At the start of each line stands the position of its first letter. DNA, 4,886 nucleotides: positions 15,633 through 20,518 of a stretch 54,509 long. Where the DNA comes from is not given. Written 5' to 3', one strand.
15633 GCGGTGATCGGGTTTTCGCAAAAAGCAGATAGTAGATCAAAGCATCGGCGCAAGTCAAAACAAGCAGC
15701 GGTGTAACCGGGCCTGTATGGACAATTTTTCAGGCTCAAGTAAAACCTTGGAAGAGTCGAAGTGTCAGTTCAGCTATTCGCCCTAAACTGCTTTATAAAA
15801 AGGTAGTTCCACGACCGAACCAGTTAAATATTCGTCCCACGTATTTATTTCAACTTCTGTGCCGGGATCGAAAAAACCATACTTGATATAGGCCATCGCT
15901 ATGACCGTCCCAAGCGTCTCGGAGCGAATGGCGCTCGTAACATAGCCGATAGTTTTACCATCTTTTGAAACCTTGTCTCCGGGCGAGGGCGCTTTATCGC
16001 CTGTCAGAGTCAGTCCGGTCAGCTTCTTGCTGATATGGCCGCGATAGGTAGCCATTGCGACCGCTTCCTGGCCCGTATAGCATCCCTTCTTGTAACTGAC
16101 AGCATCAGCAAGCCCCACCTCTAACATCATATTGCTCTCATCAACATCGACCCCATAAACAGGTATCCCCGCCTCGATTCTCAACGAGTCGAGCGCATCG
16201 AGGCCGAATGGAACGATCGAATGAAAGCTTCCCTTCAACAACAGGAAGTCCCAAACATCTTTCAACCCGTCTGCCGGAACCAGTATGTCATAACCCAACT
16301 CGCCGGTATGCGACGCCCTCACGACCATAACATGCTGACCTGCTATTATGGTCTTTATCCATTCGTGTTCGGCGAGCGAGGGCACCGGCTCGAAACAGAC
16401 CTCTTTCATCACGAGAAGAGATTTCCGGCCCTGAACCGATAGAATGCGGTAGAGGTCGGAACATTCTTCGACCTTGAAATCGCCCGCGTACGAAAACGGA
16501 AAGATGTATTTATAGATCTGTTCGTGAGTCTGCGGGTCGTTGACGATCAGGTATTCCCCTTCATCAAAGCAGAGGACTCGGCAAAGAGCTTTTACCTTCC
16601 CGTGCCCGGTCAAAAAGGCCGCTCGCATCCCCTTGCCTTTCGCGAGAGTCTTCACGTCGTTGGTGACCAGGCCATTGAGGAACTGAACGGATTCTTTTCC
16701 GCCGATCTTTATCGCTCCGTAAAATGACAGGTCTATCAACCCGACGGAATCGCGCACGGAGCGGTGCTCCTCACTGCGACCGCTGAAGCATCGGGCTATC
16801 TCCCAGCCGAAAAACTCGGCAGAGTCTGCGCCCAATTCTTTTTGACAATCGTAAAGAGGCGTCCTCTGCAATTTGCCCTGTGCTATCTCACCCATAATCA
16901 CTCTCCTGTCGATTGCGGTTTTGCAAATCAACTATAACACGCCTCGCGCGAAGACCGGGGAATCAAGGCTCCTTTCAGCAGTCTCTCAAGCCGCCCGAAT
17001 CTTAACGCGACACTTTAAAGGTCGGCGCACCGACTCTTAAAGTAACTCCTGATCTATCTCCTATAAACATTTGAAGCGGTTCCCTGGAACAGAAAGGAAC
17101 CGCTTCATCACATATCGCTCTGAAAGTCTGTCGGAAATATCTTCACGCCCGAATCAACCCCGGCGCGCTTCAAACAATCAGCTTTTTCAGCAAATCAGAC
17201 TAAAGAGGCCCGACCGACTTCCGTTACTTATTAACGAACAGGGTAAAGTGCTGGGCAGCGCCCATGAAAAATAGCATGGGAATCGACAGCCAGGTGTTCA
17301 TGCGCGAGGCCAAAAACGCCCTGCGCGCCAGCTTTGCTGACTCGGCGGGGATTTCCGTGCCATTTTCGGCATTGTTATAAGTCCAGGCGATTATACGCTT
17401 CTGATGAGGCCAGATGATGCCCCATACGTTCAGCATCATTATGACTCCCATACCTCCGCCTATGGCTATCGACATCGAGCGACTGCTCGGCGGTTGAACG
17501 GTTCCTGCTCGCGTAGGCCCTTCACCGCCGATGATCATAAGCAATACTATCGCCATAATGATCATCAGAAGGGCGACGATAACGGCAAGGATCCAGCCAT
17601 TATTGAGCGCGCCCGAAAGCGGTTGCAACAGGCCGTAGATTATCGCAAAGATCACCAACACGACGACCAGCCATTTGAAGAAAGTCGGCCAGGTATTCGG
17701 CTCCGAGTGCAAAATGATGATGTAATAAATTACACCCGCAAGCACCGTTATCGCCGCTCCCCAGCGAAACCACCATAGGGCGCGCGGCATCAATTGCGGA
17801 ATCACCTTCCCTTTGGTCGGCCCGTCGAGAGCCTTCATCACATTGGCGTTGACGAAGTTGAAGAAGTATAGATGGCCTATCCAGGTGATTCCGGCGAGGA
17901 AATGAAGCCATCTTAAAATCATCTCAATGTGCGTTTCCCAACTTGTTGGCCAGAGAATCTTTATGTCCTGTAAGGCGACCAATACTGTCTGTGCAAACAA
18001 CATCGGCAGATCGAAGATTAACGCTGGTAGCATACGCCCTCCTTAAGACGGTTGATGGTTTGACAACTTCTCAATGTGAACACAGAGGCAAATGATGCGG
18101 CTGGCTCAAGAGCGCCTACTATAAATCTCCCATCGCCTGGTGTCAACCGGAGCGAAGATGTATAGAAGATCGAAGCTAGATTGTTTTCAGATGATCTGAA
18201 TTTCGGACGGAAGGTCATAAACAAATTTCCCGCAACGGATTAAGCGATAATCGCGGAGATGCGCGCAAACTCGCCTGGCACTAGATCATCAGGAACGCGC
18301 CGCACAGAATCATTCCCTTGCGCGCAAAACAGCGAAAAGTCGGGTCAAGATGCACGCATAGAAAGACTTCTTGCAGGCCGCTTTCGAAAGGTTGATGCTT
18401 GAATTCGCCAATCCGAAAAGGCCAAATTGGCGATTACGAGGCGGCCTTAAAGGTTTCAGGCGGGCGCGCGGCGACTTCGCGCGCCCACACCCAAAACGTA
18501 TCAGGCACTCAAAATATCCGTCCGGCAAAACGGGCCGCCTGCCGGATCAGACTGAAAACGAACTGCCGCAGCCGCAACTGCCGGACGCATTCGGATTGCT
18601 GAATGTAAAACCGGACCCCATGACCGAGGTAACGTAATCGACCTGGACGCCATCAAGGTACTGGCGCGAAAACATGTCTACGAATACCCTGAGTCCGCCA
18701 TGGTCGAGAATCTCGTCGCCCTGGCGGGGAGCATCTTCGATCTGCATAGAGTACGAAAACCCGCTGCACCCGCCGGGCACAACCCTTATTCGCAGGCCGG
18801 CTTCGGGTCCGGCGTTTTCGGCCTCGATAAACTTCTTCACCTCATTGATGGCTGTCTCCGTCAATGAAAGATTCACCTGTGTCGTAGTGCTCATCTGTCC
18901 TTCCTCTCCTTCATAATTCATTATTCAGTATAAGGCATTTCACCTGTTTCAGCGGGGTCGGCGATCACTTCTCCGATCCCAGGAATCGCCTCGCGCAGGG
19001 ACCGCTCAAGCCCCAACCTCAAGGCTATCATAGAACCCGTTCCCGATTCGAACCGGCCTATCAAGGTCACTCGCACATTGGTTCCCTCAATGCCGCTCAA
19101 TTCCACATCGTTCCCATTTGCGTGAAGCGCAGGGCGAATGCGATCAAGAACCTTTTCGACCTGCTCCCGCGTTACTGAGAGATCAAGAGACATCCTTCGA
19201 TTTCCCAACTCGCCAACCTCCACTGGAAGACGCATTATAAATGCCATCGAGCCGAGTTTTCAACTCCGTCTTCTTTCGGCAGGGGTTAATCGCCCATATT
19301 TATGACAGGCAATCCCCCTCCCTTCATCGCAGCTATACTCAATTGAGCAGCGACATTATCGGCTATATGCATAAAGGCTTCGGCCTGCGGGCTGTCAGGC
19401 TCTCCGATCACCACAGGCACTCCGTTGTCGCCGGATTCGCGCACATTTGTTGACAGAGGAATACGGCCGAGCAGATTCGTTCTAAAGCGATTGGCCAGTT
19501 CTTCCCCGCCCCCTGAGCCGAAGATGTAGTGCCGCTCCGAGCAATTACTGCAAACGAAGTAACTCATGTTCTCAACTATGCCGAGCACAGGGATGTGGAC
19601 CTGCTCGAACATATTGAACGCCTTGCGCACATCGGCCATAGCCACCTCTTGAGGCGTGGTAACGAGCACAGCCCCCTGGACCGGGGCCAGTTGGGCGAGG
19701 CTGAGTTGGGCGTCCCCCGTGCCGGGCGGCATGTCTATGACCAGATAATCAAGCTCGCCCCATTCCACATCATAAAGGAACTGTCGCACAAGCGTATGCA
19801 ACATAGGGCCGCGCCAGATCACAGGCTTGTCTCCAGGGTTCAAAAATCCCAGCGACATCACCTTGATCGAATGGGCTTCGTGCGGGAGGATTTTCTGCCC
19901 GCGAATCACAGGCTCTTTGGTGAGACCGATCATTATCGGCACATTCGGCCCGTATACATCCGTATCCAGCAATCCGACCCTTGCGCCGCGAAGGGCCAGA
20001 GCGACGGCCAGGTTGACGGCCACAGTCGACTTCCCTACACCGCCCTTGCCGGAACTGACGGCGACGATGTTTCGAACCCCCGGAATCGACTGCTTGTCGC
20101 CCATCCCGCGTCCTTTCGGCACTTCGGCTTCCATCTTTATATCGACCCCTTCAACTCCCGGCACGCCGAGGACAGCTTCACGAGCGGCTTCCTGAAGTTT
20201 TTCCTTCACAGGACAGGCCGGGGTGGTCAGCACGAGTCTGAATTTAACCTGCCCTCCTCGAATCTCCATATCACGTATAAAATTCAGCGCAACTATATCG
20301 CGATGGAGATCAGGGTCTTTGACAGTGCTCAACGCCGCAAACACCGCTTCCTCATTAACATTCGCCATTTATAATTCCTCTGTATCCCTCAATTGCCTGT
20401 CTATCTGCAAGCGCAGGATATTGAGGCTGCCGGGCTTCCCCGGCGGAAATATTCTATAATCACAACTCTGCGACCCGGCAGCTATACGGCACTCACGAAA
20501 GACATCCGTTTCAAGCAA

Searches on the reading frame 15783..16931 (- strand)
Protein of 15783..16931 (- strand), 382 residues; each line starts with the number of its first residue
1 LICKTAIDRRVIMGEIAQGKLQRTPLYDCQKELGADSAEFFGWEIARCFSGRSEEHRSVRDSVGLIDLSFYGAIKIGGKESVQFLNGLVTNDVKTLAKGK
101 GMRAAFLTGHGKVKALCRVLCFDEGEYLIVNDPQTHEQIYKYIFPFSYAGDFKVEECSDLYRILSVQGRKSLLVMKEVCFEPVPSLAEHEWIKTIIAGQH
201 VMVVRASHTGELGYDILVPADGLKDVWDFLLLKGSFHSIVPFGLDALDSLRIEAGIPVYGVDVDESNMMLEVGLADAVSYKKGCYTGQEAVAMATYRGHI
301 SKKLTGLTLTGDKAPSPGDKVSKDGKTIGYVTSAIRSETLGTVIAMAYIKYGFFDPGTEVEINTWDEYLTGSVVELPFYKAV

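Call 57: search_protein_families(library=pfam, proteins=[window:15783-16931:-], max_evalue=0.001)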
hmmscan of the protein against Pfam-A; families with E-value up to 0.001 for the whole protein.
window:15783-16931:- (382 aa): 2 families
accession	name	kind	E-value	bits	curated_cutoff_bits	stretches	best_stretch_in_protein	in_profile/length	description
PF01571.26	GCV_T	-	9.3e-54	182.8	25.6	1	26-275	1-253/255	Aminomethyltransferase folate-binding domain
PF08669.17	GCV_T_C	-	1.2e-18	67.2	25.9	1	302-380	1-80/80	Glycine cleavage T-protein C-terminal barrel domain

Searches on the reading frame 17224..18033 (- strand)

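Call 3: search_protein_families(library=pfam, proteins=[window:17224-18033:-], max_evalue=0.01)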
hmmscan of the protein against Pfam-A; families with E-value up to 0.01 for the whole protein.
window:17224-18033:- (269 aa): 1 family
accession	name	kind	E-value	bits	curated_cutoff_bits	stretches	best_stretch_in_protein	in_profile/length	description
PF06181.16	Urate_ox_N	-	1.6e-16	61.1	26.9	2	74-266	63-243/295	Urate oxidase N-terminal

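Call 4: search_protein_families(library=ncbifam, proteins=[window:17224-18033:-], max_evalue=0.01)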
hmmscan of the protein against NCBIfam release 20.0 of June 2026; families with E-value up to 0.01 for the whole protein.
window:17224-18033:- (269 aa): 1 family
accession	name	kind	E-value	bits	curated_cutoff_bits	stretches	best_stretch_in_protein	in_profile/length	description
NF045951.1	MAG0110_fam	subfamily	0.0056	16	98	1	85-168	18-102/237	MAG0110 family membrane protein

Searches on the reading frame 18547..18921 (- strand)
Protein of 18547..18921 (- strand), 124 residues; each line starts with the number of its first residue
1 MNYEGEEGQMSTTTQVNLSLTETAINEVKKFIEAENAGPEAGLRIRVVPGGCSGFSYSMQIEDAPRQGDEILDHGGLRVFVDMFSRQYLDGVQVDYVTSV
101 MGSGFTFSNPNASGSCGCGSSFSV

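Call 3: search_protein_families(library=pfam, proteins=[window:18547-18921:-], max_evalue=0.01)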
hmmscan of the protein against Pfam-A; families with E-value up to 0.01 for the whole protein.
window:18547-18921:- (124 aa): 1 family
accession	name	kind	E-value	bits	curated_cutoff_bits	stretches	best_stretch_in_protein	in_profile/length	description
PF01521.26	Fe-S_biosyn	-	2.7e-20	73.1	26.3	1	17-119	2-109/110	Iron-sulphur cluster biosynthesis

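Call 4: search_protein_families(library=ncbifam, proteins=[window:18547-18921:-], max_evalue=0.01)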
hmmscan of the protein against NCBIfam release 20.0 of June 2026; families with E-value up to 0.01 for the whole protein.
window:18547-18921:- (124 aa): 10 families
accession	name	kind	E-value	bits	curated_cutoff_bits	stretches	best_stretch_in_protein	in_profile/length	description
TIGR00049.1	TIGR00049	subfamily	1.9e-36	124.5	58.8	1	19-124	2-106/106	iron-sulfur cluster assembly accessory protein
NF010147.0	PRK13623.1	equivalog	1.1e-31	109.4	117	1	11-124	3-115/115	iron-sulfur cluster insertion protein ErpA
TIGR01997.1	sufA_proteo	equivalog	3e-27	94.9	136.2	1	18-124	3-107/107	Fe-S cluster assembly scaffold SufA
TIGR02011.1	IscA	equivalog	1.7e-26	92.5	150.6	1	19-124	2-105/105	iron-sulfur cluster assembly protein IscA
NF007049.0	PRK09502.1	equivalog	3.4e-24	85.1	181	1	18-124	3-107/107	iron-sulfur cluster assembly protein IscA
NF007050.0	PRK09504.1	equivalog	3.2e-21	75.6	161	1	17-124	17-122/122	Fe-S cluster assembly scaffold SufA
NF038090.1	IscA_HesB_Se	subfamily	4.7e-13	49.3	85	1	18-120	2-101/101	IscA/HesB family protein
TIGR03341.1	YhgI_GntY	equivalog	1.1e-08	35.1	269.35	1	19-112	2-95/190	Fe-S biogenesis protein NfuA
NF008392.0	PRK11190.1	equivalog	3e-08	33.8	268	1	18-112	2-96/192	Fe-S biogenesis protein NfuA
TIGR01911.1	HesB_rel_seleno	subfamily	0.00046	20.7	66.35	1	20-106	6-90/92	HesB-like protein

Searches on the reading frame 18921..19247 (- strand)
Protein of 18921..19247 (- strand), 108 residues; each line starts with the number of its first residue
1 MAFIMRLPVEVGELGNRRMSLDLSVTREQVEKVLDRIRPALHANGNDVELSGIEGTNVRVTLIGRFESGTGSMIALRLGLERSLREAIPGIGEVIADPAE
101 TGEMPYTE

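Call 3: search_protein_families(library=pfam, proteins=[window:18921-19247:-], max_evalue=0.01)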
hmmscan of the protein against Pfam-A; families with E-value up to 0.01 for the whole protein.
window:18921-19247:- (108 aa): 1 family
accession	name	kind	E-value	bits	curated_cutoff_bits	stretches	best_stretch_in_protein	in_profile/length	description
PF01106.22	NifU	-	5.4e-12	46.1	27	1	30-95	1-67/67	NifU-like domain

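Call 4: search_protein_families(library=ncbifam, proteins=[window:18921-19247:-], max_evalue=0.01)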
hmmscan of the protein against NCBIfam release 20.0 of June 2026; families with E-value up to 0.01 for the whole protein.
window:18921-19247:- (108 aa): 1 family
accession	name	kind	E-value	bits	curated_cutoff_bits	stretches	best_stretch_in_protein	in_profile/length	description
TIGR02000.1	NifU_proper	equivalog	3.6e-07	29.9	273.3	1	28-92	222-285/290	Fe-S cluster assembly protein NifU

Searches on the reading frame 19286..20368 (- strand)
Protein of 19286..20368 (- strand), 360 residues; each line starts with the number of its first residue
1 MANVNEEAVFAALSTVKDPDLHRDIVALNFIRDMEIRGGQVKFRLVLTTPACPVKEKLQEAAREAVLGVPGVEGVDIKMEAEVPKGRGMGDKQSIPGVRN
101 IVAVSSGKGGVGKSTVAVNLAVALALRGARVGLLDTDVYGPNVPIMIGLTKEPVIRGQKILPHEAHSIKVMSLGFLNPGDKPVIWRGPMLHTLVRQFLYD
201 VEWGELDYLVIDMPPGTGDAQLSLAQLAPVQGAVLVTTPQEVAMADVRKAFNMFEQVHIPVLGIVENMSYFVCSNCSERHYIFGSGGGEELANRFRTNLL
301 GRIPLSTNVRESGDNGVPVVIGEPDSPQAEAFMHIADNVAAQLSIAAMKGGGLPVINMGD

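Call 3: search_protein_families(library=pfam, proteins=[window:19286-20368:-], max_evalue=0.01)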
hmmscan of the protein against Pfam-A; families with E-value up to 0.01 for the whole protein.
window:19286-20368:- (360 aa): 9 families
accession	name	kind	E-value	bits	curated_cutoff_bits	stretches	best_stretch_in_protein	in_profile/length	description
PF10609.15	ParA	-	9e-104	346.7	27.1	1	98-339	2-245/246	NUBPL iron-transfer P-loop NTPase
PF01883.24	FeS_assembly_P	-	1.3e-21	77.1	23.5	1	6-76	1-72/73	Iron-sulfur cluster assembly protein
PF01656.29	CbiA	-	3.2e-14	53.4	25.4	1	102-319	1-125/125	CobQ/CobB/MinD/ParA nucleotide binding domain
PF13614.12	AAA_31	-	8.6e-11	42.5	27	1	100-149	2-50/177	AAA domain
PF09140.17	MipZ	-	1.8e-07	31.2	20.7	1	101-139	2-40/262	ATPase MipZ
PF00142.24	Fer4_NifH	-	7.4e-07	29.3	25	1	106-137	6-37/271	4Fe-4S iron sulfur cluster binding proteins, NifH/frxC family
PF02374.21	ArsA_ATPase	-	2.8e-05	23.9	24.3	1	105-137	6-38/305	Anion-transporting ATPase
PF07015.17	VirC1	-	0.002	18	24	1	100-138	2-40/231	VirC1 protein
PF13481.12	AAA_25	-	0.0022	18.1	27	1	100-131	33-63/195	AAA domain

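Call 4: search_protein_families(library=ncbifam, proteins=[window:19286-20368:-], max_evalue=0.01)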
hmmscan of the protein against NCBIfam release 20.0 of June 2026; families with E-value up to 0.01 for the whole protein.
window:19286-20368:- (360 aa): 35 families (the best 25 are shown)
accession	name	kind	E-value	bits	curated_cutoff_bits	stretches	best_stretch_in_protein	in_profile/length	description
NF008669.0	PRK11670.1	equivalog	1.8e-106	356.1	348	1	5-344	13-354/369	iron-sulfur cluster carrier protein ApbC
NF041136.1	MrpORP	equivalog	3.1e-95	319.6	450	1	98-343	4-252/365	iron-sulfur cluster carrier protein MrpORP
TIGR01969.1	minD_arch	subfamily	1.9e-27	96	201.75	1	101-341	2-232/251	cell division ATPase MinD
TIGR01968.1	minD_bact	equivalog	1.4e-19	70.5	212.9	2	100-152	2-54/261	septum site-determining protein MinD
TIGR02945.1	SUF_assoc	equivalog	4.4e-13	49.5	143.4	1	6-84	3-82/99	SUF system Fe-S cluster assembly protein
TIGR01007.1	eps_fam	subfamily_domain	1.1e-12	47.9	108.05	1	101-268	19-189/204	polysaccharide biosynthesis tyrosine autokinase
NF041546.1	ParA_partition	equivalog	1.4e-12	47.6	180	1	101-137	1-37/203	ParA family partition ATPase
NF041868.1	paad_haloarch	equivalog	1.5e-10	41.2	180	1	5-79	27-101/127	1,2-phenylacetyl-CoA epoxidase subunit PaaD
TIGR03018.1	pepcterm_TyrKin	hypoth_equivalog_domain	9.8e-10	38.1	230.65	1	98-259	34-201/207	XrtA-associated tyrosine autokinase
NF047398.1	AAA_KGGVGR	domain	9.2e-09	35.9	90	1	100-148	3-51/190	KGGVGR-motif variant AAA ATPase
TIGR03406.1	FeS_long_SufT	hypoth_equivalog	1.2e-08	34.9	202.6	1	3-88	72-162/174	putative Fe-S cluster assembly protein SufT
NF033200.1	F430_CfbC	exception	2.1e-08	33.9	402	1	106-135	6-35/260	Ni-sirohydrochlorin a,c-diamide reductive cyclase ATP-dependent reductase subunit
NF008079.0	PRK10818.1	equivalog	7.1e-08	32.1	508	1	100-220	3-128/270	septum site-determining protein MinD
TIGR03371.1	cellulose_yhjQ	equivalog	1.2e-07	31.5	157.85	1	100-137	2-39/246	cellulose biosynthesis protein BcsQ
TIGR01287.1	nifH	equivalog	4.4e-07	29.5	394.35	1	106-134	6-34/275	nitrogenase iron protein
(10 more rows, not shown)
